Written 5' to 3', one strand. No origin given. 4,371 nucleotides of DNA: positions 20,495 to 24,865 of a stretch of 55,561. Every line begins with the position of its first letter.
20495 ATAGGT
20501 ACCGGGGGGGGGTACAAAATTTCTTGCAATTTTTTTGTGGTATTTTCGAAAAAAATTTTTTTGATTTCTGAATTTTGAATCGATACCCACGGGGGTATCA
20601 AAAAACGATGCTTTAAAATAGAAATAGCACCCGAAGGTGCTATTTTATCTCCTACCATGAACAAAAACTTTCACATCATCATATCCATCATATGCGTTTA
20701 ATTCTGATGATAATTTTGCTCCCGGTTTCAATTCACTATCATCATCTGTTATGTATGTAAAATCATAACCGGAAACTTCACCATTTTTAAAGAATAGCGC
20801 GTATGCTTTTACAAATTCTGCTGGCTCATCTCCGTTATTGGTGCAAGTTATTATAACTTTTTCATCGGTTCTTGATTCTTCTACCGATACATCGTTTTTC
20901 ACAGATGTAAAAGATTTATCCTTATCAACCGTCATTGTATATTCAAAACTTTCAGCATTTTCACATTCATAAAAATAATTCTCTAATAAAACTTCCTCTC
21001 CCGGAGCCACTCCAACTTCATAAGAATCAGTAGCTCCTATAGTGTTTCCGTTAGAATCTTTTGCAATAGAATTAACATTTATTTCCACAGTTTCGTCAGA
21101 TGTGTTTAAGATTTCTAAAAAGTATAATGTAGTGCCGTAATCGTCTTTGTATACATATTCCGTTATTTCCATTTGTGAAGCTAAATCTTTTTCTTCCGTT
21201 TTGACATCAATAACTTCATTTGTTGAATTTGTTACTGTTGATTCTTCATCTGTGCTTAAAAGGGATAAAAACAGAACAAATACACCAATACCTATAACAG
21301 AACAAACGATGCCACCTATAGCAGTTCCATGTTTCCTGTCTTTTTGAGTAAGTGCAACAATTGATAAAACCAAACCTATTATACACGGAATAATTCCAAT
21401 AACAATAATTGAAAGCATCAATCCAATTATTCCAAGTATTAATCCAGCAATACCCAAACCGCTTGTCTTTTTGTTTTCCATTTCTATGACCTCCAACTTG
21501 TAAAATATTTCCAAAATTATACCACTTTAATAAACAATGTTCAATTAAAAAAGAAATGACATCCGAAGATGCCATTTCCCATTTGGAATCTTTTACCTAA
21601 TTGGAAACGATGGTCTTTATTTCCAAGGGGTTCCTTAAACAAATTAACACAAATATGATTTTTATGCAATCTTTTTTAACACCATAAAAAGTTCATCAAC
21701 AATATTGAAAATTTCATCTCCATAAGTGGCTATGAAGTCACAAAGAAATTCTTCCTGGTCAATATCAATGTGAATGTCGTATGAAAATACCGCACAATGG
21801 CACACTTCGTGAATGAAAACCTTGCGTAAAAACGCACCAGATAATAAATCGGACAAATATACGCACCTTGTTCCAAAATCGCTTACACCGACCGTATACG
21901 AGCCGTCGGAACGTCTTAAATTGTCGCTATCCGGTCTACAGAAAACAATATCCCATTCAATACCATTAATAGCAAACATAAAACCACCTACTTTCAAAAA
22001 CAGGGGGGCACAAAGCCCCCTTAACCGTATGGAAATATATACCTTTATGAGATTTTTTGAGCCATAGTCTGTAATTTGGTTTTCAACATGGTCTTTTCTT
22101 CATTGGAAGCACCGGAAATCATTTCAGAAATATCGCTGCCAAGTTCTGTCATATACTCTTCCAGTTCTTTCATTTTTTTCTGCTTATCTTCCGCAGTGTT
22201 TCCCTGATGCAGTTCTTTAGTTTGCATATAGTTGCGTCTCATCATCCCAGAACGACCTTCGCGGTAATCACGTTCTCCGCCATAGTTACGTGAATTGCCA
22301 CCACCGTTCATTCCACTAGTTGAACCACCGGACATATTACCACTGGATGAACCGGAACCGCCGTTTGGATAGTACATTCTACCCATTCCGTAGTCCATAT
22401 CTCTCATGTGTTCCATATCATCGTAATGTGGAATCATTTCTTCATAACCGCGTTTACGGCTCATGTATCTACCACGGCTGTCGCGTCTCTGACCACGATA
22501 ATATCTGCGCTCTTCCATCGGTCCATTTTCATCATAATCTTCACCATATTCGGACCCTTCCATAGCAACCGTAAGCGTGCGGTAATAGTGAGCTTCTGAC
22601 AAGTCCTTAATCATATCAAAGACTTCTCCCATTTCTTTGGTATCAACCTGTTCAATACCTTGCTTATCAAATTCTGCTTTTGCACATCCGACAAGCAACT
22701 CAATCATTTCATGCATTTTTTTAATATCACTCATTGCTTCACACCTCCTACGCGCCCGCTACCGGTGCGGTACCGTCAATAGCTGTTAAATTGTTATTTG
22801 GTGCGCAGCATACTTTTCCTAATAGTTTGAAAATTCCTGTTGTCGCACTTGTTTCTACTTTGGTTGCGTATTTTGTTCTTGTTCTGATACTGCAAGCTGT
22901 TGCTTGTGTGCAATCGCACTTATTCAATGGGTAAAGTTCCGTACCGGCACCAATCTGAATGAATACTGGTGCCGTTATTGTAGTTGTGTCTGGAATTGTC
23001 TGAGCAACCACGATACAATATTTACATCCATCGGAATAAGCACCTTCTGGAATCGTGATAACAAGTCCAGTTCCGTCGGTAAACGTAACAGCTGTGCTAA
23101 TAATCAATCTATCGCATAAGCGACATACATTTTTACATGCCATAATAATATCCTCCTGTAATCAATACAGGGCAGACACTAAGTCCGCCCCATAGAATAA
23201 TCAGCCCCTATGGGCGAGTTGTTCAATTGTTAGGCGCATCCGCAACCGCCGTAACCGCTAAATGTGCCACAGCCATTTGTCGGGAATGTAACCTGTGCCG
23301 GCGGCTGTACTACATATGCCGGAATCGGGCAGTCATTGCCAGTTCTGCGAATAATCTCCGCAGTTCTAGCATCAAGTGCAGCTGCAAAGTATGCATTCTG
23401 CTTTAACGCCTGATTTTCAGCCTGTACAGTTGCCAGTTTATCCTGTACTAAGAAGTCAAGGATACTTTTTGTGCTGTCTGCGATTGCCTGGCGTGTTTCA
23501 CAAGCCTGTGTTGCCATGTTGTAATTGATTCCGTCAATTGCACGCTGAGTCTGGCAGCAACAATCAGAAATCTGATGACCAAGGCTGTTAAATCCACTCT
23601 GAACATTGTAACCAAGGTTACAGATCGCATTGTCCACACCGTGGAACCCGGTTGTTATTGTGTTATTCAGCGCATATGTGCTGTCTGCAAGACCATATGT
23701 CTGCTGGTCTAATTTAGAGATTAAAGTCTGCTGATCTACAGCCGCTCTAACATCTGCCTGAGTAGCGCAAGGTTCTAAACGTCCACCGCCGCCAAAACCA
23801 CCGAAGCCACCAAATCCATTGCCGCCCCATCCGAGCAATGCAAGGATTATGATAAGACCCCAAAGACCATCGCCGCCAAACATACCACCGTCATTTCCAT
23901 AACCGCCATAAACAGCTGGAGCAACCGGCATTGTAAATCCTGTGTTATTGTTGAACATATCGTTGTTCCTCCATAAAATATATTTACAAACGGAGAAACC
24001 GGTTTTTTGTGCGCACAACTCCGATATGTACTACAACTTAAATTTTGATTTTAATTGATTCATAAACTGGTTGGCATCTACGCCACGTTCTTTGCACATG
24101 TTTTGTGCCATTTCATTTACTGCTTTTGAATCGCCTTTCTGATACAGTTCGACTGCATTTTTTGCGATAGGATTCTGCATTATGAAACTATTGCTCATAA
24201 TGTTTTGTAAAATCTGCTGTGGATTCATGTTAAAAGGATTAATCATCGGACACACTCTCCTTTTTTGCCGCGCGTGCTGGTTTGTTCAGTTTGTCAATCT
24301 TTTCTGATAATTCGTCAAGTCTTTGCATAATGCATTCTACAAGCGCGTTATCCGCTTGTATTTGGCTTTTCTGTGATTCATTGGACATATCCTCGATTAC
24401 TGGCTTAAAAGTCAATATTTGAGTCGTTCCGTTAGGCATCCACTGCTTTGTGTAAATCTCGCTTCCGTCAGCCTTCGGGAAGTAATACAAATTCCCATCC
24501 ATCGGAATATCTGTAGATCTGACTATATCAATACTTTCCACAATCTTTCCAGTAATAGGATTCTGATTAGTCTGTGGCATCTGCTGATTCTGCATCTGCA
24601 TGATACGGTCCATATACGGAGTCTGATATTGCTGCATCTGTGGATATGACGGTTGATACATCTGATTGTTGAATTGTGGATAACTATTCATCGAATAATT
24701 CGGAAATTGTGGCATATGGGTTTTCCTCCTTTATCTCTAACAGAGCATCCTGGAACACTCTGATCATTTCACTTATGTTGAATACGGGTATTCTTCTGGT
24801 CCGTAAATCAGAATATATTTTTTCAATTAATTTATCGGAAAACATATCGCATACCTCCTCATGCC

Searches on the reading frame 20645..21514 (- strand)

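Call 35: search_protein_families(library=phrogs, proteins=[window:20645-21514:-], max_evalue=0.00001)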
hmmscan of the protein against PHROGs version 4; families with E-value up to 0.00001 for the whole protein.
window:20645-21514:- (289 aa): 0 families

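Call 36: search_protein_families(library=pfam, proteins=[window:20645-21514:-], max_evalue=0.0001)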
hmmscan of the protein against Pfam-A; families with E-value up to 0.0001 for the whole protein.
window:20645-21514:- (289 aa): 1 family
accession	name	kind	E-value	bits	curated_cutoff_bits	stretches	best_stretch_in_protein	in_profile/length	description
PF13828.11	DUF4190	-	2.6e-06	27.5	35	1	20-82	1-62/62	Domain of unknown function (DUF4190)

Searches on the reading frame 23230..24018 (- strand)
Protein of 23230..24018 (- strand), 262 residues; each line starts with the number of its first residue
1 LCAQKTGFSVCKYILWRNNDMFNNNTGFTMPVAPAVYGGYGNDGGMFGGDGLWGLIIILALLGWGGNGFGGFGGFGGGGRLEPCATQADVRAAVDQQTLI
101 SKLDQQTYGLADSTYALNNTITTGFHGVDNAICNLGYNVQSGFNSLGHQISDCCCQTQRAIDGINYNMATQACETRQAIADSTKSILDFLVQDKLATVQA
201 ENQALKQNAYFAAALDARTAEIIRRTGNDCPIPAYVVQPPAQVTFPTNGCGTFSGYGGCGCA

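Call 35: search_protein_families(library=phrogs, proteins=[window:23230-24018:-], max_evalue=0.00001)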
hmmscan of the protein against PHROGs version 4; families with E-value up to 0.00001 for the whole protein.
window:23230-24018:- (262 aa): 1 family
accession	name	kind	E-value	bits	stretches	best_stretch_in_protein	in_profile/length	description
phrog_16490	-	unknown function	2.2e-50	172.9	1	21-261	3-281/286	-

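Call 36: search_protein_families(library=pfam, proteins=[window:23230-24018:-], max_evalue=0.0001)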
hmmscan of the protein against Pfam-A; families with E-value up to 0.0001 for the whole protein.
window:23230-24018:- (262 aa): 0 families

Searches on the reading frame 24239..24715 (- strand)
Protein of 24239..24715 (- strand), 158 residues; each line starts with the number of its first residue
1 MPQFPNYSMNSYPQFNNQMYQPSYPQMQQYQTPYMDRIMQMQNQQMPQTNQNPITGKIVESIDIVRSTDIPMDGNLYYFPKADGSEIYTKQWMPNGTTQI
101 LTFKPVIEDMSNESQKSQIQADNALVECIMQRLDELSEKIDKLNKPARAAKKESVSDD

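Call 35: search_protein_families(library=phrogs, proteins=[window:24239-24715:-], max_evalue=0.00001)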
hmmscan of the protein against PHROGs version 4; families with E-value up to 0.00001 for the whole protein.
window:24239-24715:- (158 aa): 1 family
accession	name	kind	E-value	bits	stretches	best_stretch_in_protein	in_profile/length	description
phrog_21718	-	unknown function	7.1e-15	56.3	1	12-152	6-149/159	-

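Call 36: search_protein_families(library=pfam, proteins=[window:24239-24715:-], max_evalue=0.0001)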
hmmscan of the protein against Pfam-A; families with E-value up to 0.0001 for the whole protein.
window:24239-24715:- (158 aa): 0 families
